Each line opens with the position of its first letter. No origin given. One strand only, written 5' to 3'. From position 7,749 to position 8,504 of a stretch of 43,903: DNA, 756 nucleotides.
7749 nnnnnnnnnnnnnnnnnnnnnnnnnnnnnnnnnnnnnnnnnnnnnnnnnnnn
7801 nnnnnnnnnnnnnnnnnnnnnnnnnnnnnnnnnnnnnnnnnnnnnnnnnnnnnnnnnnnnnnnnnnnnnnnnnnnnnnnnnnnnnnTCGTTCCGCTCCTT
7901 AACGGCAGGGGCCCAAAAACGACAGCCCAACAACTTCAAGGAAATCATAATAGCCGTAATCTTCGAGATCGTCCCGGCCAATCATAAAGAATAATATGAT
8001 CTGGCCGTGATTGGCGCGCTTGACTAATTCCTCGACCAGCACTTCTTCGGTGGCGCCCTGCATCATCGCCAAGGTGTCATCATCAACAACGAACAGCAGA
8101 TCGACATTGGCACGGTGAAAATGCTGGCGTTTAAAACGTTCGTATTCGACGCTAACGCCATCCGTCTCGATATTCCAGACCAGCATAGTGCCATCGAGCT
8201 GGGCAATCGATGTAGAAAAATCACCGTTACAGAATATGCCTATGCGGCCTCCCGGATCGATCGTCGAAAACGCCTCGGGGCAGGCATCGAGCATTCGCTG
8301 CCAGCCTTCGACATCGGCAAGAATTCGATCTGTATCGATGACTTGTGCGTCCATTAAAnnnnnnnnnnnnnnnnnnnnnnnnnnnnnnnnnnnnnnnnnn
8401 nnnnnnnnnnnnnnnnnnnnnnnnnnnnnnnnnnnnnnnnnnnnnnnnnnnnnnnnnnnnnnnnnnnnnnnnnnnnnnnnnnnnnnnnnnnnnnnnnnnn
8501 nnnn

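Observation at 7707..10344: Three-gene operon: OYE-FAD oxidoreductase with Cys-to-Ser in its Fe-S motif, an unknown 150-aa protein, and a 59-aa Cys-rich ORF missed by the ORF track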

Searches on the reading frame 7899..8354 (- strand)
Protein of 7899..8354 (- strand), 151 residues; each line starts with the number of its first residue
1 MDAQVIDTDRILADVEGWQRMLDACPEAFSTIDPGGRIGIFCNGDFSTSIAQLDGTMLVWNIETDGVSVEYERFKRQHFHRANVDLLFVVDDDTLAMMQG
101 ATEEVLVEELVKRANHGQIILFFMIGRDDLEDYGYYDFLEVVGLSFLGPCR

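Call 3: search_protein_families(library=pfam, proteins=[window:7899-8354:-], max_evalue=1)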
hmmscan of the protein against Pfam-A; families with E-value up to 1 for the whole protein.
window:7899-8354:- (151 aa): 0 families

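Call 4: search_protein_families(library=ncbifam, proteins=[window:7899-8354:-], max_evalue=1)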
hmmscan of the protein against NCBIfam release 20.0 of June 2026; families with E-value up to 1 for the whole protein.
window:7899-8354:- (151 aa): 0 families

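Call 6: find_homologous_proteins(query=window:7899-8354:-, max_evalue=0.01)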
Query window:7899-8354:- (151 aa): 4 proteins with E <= 0.01 among 28 candidates.
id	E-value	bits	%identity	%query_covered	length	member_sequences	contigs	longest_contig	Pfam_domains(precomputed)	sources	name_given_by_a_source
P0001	7.0e-93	327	95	100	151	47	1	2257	-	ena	-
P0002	1.2e-91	323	95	100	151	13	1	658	-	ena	-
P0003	3.4e-88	312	90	100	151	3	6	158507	-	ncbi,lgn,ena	-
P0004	5.5e-41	158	55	87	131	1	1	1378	-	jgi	-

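Call 8: find_encoding_contigs(protein=P0003, flank=10000, max_places=6)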
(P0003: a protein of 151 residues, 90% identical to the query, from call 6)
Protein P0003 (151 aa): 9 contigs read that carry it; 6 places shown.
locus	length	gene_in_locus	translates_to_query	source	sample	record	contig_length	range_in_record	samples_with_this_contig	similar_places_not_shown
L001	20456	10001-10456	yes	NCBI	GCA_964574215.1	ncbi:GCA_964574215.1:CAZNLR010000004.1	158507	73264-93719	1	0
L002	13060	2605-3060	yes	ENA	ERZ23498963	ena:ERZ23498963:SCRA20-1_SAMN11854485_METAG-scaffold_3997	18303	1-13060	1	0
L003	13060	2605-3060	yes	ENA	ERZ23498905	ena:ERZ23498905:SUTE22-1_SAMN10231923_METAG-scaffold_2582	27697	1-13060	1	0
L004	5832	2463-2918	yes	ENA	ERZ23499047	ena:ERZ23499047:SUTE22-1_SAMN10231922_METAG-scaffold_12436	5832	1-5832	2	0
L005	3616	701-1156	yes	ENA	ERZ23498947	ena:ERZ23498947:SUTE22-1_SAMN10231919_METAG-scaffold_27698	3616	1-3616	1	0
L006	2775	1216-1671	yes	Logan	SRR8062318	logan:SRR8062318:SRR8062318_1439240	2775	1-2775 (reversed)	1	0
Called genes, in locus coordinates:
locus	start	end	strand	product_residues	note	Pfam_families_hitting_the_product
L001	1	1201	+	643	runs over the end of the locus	PF00912:Transgly, PF00905:Transpeptidase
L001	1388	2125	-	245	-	PF13489:Methyltransf_23, PF13847:Methyltransf_31, PF08241:Methyltransf_11, PF08242:Methyltransf_12, PF13649:Methyltransf_25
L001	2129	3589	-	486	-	PF00294:PfkB, PF08543:Phos_pyr_kin (weak), PF01467:CTP_transf_like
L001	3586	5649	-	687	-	PF00107:ADH_zinc_N, PF01408:GFO_IDH_MocA, PF22725:GFO_IDH_MocA_C3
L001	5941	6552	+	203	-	PF02798:GST_N, PF13409:GST_N_2, PF13417:GST_N_3, PF13410:GST_C_2, PF00043:GST_C (weak), PF16865:GST_C_5 (weak), PF14497:GST_C_3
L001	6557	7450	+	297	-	PF00892:EamA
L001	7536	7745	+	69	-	PF11324:DUF3126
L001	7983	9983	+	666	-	PF00724:Oxidored_FMN, PF00890:FAD_binding_2 (weak), PF01134:GIDA (weak), PF03486:HI0933_like (weak), PF07992:Pyr_redox_2, PF12831:FAD_oxidored, PF13450:NAD_binding_8, PF00070:Pyr_redox (weak), +11 more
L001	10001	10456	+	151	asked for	-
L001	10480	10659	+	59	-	-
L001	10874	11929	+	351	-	PF01738:DLH (weak)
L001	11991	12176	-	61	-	-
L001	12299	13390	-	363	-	PF13483:Lactamase_B_3, PF12706:Lactamase_B_2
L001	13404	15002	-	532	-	PF04248:NTP_transf_9, PF00211:Guanylate_cyc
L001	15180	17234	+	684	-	PF00596:Aldolase_II, PF00106:adh_short, PF13561:adh_short_C2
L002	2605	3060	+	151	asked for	-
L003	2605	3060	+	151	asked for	-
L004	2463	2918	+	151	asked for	-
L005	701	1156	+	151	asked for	-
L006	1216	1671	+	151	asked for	-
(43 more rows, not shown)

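Call 9: find_encoding_contigs(protein=P0004, flank=10000, max_places=6)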
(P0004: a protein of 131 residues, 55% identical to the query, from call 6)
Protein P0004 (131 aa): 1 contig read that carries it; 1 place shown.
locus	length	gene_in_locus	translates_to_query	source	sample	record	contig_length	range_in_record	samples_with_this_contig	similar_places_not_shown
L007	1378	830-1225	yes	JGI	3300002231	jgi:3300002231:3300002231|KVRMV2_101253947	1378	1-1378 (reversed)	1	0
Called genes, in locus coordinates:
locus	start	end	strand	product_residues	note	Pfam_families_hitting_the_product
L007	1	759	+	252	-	?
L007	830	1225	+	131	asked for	-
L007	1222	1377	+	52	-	?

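Call 19: find_homologous_proteins(query=A3, max_evalue=0.001)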
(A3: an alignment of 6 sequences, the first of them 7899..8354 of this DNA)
Query A3 (6 sequences) (151 aa, profile of the alignment): 314 proteins with E <= 0.001 among 5478 candidates; the best 120 are listed.
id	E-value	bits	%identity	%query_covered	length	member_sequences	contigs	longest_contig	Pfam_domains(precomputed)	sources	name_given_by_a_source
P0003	1.7e-63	231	90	100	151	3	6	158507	-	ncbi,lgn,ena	-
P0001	2.9e-61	224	95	100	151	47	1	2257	-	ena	-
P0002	3.9e-61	223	95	100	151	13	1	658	-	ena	-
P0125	2.3e-60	221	36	91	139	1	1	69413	-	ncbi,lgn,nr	ncbi:MAG: hypothetical protein KGJ66_11715 [Alphaproteobacteria bacterium]|nr:hypothetical protein [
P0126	3.4e-55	204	33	91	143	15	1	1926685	-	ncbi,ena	-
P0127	1.6e-54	202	33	91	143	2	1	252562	-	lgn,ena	-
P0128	2.3e-54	201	33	91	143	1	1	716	-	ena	-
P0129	2.5e-54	201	33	91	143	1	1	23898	-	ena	-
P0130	1.6e-53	199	38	91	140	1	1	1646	-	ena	-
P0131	9.1e-53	196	31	91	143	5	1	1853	-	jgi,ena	-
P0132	9.6e-53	196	34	100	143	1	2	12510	-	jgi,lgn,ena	jgi:hypothetical protein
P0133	1.2e-52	196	34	100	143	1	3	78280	-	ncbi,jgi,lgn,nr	ncbi:MAG TPA: hypothetical protein VN832_10355 [Stellaceae bacterium]|nr:hypothetical protein [Stell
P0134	4.7e-52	194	34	91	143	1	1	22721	-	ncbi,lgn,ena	-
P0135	5.5e-52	194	36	91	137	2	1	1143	-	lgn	-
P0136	2.3e-51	192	36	91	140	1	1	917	-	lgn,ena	-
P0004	5.3e-51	190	55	87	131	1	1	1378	-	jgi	-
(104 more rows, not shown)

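Call 30: predict_structure(alignment_id=A4)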
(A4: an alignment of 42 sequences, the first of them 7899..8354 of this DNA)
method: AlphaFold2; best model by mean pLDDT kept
length: 151 residues; sequences in the alignment: 42
mean_pLDDT: 85.6   pTM: 0.81
mean pLDDT of the five models: 85.6, 85.4, 83.8, 83.0, 82.9
residues with pLDDT >= 90: 69; 70-90: 64; 50-70: 11; < 50: 7
segments of 3 or more residues with pLDDT < 50: 147-151
pLDDT, mean of each block of 10 residues (from residue 1): 71 92 91 94 87 90 94 75 86 91 89 88 90 91 61 35
secondary structure, 60 per line:
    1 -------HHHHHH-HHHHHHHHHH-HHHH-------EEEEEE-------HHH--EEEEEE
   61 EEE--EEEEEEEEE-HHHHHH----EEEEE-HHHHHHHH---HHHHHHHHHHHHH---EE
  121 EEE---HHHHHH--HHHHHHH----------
elements in order: H8-13 H15-24 H26-29 E37-42 E55-63 E66-74 H76-81 E86-90 H92-99 H103-115 E119-123 H127-132 H135-141

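Call 33: fold_search(model_id=the predicted structure, library=pdb)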
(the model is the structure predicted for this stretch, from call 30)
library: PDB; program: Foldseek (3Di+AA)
matches with E <= 10: 313; with E <= 0.001: 0
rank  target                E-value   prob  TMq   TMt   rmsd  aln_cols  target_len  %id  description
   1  1wfr_MODEL_1_A        2.6e-03  0.99  0.43  0.45   7.2       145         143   13  Solution structure of the conserved hypothetical protein TT1886, possibly sterol carrier protein, from Thermus (released 2004-11-26)
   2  2cfu                  2.7e-03  0.99  0.40  0.12   6.1       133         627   11  Crystal structure of SdsA1, an alkylsulfatase from Pseudomonas aeruginosa, in complex with 1-decane-sulfonic-acid. (released 2006-04-26)
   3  2cg2                  4.2e-03  0.99  0.40  0.12   6.0       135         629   12  Crystal structure of SdsA1, an alkylsulfatase from Pseudomonas aeruginosa, in complex with sulfate (released 2006-04-26)
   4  2cx7_A                4.8e-03  0.99  0.43  0.49   6.7       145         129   15  Crystal structure of sterol carrier protein 2 (released 2005-12-28)
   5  2cfz                  5.1e-03  0.98  0.39  0.12   6.3       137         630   13  Crystal structure of SdsA1, an alkylsulfatase from Pseudomonas aeruginosa, in complex with 1-dodecanol (released 2006-04-26)
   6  2cx7_B                6.9e-03  0.90  0.34  0.38   7.5       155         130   14  Crystal structure of sterol carrier protein 2 (released 2005-12-28)
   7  5v4w                  1.6e-01  0.09  0.16  0.07  14.9       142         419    8  Human glucokinase in complex with novel indazole activator. (released 2017-05-31)
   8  5v4x                  3.1e-01  0.06  0.16  0.07  15.3       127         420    9  Human glucokinase in complex with novel pyrazole activator. (released 2017-05-31)
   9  2a6a_B                3.3e-01  0.12  0.23  0.20  13.1       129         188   12  Crystal structure of Glycoprotein endopeptidase (tm0874) from THERMOTOGA MARITIMA at 2.50 A resolution (released 2005-07-19)
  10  5hg1                  5.0e-01  0.09  0.17  0.04  13.3        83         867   10  Crystal Structure of Human Hexokinase 2 with cmpd 1, a C-2-substituted glucosamine (released 2016-03-30)
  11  1bg3_A                6.5e-01  0.08  0.16  0.03  12.8        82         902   11  RAT BRAIN HEXOKINASE TYPE I COMPLEX WITH GLUCOSE AND INHIBITOR GLUCOSE-6-PHOSPHATE (released 1999-06-08)
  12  9hn5_A                1.1e+00  0.03  0.16  0.03  16.8       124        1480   10  Cryo-EM structure of human separase bound to phosphorylated SCC1 (100-320 aa) (released 2025-09-03)
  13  9hm7                  1.3e+00  0.04  0.18  0.03  17.1       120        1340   10  Cryo-EM structure of apo human separase with the mutation C2029S (released 2025-09-03)
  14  1qmh_A                1.3e+00  0.04  0.17  0.09  11.6       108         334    9  Crystal structure of RNA 3'-terminal phosphate cyclase, an ubiquitous enzyme with unusual topology (released 2000-01-11)
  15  8boz_D                1.4e+00  0.02  0.12  0.09  13.5        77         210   13  structure of the Adherent-Invasive Escherichia coli Tle3/Tli3 T6SS effector/immunity complex (released 2023-02-08)
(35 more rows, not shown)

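Call 64: search_protein_families(library=pfam, alignment_id=A4, max_evalue=5)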
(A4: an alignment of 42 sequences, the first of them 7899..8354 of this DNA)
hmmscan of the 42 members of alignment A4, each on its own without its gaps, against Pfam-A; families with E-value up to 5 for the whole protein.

A. member 1, window:7899-8354:- (151 aa): 0 families

B. families by the number of members that match (of 42 scanned): 4 families
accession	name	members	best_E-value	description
PF02643.20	DUF192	6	0.00014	Uncharacterized ACR, COG1430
PF18296.6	MID_MedPIWI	2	0.064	MID domain of medPIWI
PF08600.16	NuBaID_C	1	0.24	NuBaID, C-terminal domain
PF13847.12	Methyltransf_31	1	0.3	Methyltransferase domain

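Call 71: search_solved_structures(query=A4, max_evalue=10)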
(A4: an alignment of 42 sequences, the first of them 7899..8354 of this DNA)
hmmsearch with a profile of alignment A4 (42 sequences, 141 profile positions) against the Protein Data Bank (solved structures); distinct sequences matched with E-value up to 10: 2.
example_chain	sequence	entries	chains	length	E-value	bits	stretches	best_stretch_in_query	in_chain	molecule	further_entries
9fqr_Il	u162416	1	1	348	0.23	14.8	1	64-131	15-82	LRP2-binding protein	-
3pjy_A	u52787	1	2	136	0.4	14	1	72-97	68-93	Hypothetical signal peptide protein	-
